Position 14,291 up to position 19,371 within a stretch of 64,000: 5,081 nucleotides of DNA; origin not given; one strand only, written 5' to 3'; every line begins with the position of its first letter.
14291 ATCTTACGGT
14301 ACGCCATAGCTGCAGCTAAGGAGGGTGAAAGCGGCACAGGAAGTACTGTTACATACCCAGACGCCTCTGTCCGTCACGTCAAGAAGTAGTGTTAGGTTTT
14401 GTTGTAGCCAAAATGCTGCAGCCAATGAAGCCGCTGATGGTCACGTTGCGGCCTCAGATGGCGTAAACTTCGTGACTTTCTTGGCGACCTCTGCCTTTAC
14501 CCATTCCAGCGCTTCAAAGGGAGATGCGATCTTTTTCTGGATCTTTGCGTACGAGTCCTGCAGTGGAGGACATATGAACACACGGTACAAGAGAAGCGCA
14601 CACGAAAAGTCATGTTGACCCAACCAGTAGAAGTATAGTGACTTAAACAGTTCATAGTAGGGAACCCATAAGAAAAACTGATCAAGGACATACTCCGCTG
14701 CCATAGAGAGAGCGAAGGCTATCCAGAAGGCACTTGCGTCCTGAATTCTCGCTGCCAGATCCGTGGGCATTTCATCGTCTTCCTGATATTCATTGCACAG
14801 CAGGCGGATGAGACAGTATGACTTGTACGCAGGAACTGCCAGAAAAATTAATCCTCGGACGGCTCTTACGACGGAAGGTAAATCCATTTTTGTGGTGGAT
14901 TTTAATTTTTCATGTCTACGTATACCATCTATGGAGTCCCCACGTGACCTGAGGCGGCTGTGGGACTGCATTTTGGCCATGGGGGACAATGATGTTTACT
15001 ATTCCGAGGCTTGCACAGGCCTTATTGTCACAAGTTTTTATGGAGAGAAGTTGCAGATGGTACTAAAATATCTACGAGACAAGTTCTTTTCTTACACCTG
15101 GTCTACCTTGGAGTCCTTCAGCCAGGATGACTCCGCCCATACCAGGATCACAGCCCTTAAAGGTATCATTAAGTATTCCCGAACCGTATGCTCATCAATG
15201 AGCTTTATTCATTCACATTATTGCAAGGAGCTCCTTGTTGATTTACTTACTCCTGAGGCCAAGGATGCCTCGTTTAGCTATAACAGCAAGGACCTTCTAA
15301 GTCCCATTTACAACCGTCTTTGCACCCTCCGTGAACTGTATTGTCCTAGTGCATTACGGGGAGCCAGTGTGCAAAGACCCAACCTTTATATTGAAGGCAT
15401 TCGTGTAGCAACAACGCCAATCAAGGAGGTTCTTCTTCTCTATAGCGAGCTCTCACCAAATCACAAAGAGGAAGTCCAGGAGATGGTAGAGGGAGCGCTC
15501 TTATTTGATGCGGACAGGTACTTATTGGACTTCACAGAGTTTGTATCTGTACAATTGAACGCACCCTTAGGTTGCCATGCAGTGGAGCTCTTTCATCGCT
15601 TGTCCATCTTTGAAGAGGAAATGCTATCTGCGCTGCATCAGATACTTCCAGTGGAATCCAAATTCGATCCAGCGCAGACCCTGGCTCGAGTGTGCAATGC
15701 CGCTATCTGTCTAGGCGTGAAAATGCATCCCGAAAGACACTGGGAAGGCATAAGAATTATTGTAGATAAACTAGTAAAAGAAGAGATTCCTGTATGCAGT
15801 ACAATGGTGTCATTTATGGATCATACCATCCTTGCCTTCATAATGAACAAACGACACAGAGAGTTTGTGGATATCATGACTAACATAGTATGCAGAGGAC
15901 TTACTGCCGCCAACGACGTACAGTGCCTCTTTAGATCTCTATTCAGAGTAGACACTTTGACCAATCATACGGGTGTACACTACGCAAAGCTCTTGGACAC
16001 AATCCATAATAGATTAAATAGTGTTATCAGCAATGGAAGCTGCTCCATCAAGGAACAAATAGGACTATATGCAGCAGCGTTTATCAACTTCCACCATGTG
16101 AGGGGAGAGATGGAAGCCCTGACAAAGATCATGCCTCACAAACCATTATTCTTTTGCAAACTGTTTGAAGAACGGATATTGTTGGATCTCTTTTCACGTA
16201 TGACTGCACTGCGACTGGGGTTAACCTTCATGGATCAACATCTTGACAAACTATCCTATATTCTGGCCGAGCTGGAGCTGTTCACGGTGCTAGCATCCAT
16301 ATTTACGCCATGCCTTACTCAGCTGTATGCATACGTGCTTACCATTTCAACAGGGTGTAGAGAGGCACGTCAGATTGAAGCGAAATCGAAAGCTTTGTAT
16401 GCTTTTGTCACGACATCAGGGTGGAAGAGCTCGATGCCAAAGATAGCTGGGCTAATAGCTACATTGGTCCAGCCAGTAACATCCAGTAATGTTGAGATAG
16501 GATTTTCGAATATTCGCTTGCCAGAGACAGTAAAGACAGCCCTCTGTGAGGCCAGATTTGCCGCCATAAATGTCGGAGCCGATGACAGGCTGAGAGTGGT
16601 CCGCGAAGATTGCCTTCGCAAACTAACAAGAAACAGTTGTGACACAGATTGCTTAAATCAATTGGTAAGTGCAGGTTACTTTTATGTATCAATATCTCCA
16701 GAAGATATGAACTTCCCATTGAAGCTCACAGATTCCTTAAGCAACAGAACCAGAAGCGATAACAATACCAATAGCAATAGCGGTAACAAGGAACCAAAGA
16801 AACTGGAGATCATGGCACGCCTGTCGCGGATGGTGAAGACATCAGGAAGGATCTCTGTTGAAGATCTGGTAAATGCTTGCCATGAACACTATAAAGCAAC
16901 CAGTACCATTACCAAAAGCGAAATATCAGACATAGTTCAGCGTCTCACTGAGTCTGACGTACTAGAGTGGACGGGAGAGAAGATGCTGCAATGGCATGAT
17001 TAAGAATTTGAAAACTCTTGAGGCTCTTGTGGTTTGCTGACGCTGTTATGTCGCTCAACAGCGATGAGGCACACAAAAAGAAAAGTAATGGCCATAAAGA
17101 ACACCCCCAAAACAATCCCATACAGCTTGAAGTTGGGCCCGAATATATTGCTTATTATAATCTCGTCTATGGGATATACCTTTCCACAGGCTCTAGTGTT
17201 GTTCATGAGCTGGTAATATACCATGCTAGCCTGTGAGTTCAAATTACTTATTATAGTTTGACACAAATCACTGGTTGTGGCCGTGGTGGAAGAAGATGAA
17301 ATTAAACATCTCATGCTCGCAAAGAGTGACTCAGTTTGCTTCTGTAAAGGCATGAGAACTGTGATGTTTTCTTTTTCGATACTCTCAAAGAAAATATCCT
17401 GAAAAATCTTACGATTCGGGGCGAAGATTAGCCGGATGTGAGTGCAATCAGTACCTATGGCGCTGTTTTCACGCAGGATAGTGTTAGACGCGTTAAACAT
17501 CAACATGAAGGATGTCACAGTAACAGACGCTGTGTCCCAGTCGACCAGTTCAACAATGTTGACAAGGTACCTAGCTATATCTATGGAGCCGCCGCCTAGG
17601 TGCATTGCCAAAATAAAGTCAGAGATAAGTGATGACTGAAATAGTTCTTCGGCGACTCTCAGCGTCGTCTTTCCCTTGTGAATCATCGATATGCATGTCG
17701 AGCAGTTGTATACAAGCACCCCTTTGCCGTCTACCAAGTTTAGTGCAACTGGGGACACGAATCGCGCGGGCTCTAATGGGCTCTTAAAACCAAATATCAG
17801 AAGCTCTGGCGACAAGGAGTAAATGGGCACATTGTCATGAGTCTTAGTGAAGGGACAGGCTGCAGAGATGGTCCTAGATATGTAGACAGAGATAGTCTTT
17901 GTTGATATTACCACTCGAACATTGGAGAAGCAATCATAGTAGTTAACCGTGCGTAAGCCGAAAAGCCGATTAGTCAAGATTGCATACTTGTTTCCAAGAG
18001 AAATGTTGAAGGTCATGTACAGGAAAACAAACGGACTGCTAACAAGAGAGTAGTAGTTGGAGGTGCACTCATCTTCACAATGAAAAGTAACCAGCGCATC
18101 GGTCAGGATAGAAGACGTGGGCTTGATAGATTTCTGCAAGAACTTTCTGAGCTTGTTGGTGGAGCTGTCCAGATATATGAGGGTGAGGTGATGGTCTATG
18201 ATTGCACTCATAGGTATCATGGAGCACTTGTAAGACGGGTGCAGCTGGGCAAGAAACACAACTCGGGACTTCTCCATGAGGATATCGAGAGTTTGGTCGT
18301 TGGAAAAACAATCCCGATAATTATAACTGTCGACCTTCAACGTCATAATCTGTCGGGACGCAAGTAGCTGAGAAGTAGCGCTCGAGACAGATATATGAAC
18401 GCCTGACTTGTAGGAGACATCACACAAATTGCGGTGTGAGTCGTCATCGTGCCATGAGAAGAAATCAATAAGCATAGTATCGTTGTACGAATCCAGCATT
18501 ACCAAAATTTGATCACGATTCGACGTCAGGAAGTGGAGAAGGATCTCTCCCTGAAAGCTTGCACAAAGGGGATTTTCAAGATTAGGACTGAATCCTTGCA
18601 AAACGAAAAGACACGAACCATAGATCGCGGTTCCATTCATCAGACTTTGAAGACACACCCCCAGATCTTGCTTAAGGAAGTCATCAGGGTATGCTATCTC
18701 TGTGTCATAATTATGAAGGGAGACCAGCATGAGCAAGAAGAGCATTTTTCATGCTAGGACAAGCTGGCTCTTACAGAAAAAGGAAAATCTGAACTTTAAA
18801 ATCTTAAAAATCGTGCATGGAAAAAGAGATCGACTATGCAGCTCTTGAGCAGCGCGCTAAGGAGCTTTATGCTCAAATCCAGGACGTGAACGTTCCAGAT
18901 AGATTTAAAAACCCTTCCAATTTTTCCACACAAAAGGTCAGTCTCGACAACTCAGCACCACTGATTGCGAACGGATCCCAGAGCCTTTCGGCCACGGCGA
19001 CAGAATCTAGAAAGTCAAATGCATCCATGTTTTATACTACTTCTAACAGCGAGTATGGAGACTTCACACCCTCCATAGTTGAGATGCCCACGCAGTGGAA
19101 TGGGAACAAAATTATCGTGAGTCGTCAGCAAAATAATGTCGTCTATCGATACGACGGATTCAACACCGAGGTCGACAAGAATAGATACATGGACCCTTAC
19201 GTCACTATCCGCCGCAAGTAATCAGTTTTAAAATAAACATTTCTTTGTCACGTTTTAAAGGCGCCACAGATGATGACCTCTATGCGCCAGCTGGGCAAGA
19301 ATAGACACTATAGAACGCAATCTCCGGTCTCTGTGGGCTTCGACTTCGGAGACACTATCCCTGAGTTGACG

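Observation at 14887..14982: Divergent gene pairs meet at shared CATG start codons, and a convergent pair shares TTAA stop codons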

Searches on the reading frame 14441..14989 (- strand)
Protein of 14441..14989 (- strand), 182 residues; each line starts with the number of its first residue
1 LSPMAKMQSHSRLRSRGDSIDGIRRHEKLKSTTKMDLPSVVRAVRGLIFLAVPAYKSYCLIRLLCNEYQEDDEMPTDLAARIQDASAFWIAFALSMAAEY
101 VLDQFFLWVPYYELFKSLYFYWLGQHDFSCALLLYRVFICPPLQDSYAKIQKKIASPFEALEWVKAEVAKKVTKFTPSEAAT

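Call 7: search_protein_families(library=pfam, proteins=[window:14441-14989:-], max_evalue=0.01)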
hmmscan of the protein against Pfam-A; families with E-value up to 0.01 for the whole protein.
window:14441-14989:- (182 aa): 1 family
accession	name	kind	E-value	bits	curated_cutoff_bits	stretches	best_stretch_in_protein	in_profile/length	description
PF03134.24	TB2_DP1_HVA22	-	3.2e-09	37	27.2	1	53-141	1-76/77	TB2/DP1, HVA22 family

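Call 8: find_homologous_proteins(query=window:14441-14989:-)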
Query window:14441-14989:- (182 aa): 4 proteins with E <= 0.001 among 66 candidates.
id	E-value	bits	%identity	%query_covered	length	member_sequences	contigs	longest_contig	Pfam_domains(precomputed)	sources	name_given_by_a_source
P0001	1.7e-91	322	93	85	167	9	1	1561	PF03134.25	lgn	-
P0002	1.3e-80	287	86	81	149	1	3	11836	PF03134.25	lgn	-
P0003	1.4e-78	280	86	79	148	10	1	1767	PF03134.25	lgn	-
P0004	1.4e-54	202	85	58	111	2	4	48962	PF03134.25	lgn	-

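Call 10: find_encoding_contigs(protein=P0002, flank=6000, max_places=4)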
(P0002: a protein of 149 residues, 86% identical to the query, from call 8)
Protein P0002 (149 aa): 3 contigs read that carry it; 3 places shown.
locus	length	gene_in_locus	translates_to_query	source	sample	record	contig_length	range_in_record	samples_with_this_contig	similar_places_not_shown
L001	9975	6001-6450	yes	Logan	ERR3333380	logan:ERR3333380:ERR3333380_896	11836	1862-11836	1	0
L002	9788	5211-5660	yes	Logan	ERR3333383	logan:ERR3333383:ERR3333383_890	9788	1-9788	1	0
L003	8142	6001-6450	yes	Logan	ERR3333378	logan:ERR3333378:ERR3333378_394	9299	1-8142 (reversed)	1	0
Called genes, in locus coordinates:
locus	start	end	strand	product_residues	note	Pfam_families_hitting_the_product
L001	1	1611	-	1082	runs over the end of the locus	-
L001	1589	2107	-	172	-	PF14892:PIRC1_2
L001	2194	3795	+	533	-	-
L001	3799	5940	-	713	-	-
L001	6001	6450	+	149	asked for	PF03134:TB2_DP1_HVA22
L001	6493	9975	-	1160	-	?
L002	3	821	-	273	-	?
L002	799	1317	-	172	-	PF14892:PIRC1_2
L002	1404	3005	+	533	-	-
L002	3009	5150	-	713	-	-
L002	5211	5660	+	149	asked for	PF03134:TB2_DP1_HVA22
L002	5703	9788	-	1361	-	?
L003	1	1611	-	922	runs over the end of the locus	?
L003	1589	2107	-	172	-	PF14892:PIRC1_2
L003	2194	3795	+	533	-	-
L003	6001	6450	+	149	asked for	PF03134:TB2_DP1_HVA22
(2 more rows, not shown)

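Call 11: find_encoding_contigs(protein=P0004, flank=6000, max_places=4)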
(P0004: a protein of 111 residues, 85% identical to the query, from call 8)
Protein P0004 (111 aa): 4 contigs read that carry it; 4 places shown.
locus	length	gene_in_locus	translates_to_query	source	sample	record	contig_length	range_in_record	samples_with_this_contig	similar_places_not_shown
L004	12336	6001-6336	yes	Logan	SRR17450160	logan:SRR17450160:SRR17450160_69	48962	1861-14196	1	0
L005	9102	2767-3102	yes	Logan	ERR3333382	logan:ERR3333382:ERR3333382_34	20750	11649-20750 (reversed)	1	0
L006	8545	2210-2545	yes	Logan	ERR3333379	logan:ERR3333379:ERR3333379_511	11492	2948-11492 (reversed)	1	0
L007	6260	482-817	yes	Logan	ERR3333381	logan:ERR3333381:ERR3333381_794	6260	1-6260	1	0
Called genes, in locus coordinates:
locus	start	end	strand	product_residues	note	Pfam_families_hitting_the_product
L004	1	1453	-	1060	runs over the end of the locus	-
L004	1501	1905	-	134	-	PF14892:PIRC1_2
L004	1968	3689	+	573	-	-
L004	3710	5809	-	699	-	-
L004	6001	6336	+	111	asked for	PF03134:TB2_DP1_HVA22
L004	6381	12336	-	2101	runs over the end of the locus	PF00176:SNF2-rel_dom, PF04851:ResIII (faint), PF00176:SNF2-rel_dom, PF00271:Helicase_C, PF00439:Bromodomain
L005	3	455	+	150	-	?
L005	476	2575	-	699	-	-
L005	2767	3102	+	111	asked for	PF03134:TB2_DP1_HVA22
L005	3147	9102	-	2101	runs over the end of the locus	PF00176:SNF2-rel_dom, PF04851:ResIII (faint), PF00176:SNF2-rel_dom, PF00271:Helicase_C, PF00439:Bromodomain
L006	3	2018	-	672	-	?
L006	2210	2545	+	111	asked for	PF03134:TB2_DP1_HVA22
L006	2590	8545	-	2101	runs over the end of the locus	PF00176:SNF2-rel_dom, PF04851:ResIII (faint), PF00176:SNF2-rel_dom, PF00271:Helicase_C, PF00439:Bromodomain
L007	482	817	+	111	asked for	PF03134:TB2_DP1_HVA22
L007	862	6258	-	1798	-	?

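Call 12: find_encoding_contigs(protein=P0001, flank=6000, max_places=4)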
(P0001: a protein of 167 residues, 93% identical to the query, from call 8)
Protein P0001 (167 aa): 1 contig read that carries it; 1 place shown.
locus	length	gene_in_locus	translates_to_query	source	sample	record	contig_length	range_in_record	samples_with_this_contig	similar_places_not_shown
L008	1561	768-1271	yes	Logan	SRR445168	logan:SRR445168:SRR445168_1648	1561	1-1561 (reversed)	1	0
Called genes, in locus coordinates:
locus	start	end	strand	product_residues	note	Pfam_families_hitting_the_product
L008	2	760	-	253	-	?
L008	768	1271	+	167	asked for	PF03134:TB2_DP1_HVA22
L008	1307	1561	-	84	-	?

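Call 13: find_encoding_contigs(protein=P0003, flank=6000, max_places=4)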
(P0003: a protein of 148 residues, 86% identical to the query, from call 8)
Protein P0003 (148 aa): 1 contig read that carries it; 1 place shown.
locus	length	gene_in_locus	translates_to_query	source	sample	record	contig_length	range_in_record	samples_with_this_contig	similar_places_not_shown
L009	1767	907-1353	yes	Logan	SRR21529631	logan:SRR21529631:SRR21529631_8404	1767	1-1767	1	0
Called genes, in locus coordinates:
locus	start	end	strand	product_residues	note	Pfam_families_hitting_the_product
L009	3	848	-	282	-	?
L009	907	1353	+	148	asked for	PF03134:TB2_DP1_HVA22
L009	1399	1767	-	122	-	?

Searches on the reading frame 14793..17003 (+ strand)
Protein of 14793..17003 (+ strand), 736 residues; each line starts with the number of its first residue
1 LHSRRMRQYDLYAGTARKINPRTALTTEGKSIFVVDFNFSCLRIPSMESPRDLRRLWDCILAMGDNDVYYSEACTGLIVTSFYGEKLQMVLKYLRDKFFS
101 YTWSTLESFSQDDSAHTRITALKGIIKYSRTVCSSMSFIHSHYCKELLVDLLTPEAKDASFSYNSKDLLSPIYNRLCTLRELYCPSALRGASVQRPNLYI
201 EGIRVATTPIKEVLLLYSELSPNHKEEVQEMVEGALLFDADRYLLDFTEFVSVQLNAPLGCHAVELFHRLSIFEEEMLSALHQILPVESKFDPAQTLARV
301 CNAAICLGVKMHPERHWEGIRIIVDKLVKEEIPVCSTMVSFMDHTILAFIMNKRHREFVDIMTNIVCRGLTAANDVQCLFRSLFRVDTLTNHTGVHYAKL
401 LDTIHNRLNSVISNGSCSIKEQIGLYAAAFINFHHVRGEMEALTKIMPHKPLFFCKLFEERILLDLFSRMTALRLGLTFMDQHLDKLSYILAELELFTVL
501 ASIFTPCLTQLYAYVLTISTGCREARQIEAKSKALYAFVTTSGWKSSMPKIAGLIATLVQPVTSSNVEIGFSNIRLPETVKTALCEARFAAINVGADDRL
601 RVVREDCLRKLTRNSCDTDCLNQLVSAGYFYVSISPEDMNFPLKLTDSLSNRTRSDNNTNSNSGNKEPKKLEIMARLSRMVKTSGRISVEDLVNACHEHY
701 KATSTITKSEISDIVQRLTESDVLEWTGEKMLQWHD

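Call 7: search_protein_families(library=pfam, proteins=[window:14793-17003:+], max_evalue=0.01)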
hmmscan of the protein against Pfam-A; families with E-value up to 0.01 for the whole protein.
window:14793-17003:+ (736 aa): 1 family
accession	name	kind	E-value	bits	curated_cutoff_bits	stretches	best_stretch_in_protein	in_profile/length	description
PF10557.15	Cullin_Nedd8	-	0.0081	16.7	36.9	0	669-725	2-58/63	Cullin protein neddylation domain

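Call 53: search_protein_families(library=pfam, proteins=[window:14931-17003:+], max_evalue=0.01)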
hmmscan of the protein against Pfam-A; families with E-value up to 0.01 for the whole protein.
window:14931-17003:+ (690 aa): 1 family
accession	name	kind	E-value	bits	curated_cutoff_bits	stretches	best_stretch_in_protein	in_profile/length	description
PF10557.15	Cullin_Nedd8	-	0.0077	16.7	36.9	0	623-679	2-58/63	Cullin protein neddylation domain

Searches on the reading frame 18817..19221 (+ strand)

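Call 53: search_protein_families(library=pfam, proteins=[window:18817-19221:+], max_evalue=0.01)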
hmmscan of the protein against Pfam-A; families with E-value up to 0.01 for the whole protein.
window:18817-19221:+ (134 aa): 1 family
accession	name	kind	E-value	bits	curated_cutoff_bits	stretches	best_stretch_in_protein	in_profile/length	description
PF14892.11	PIRC1_2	-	2e-11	44.3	27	1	65-121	45-102/103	Piercer of microtubule wall 1/2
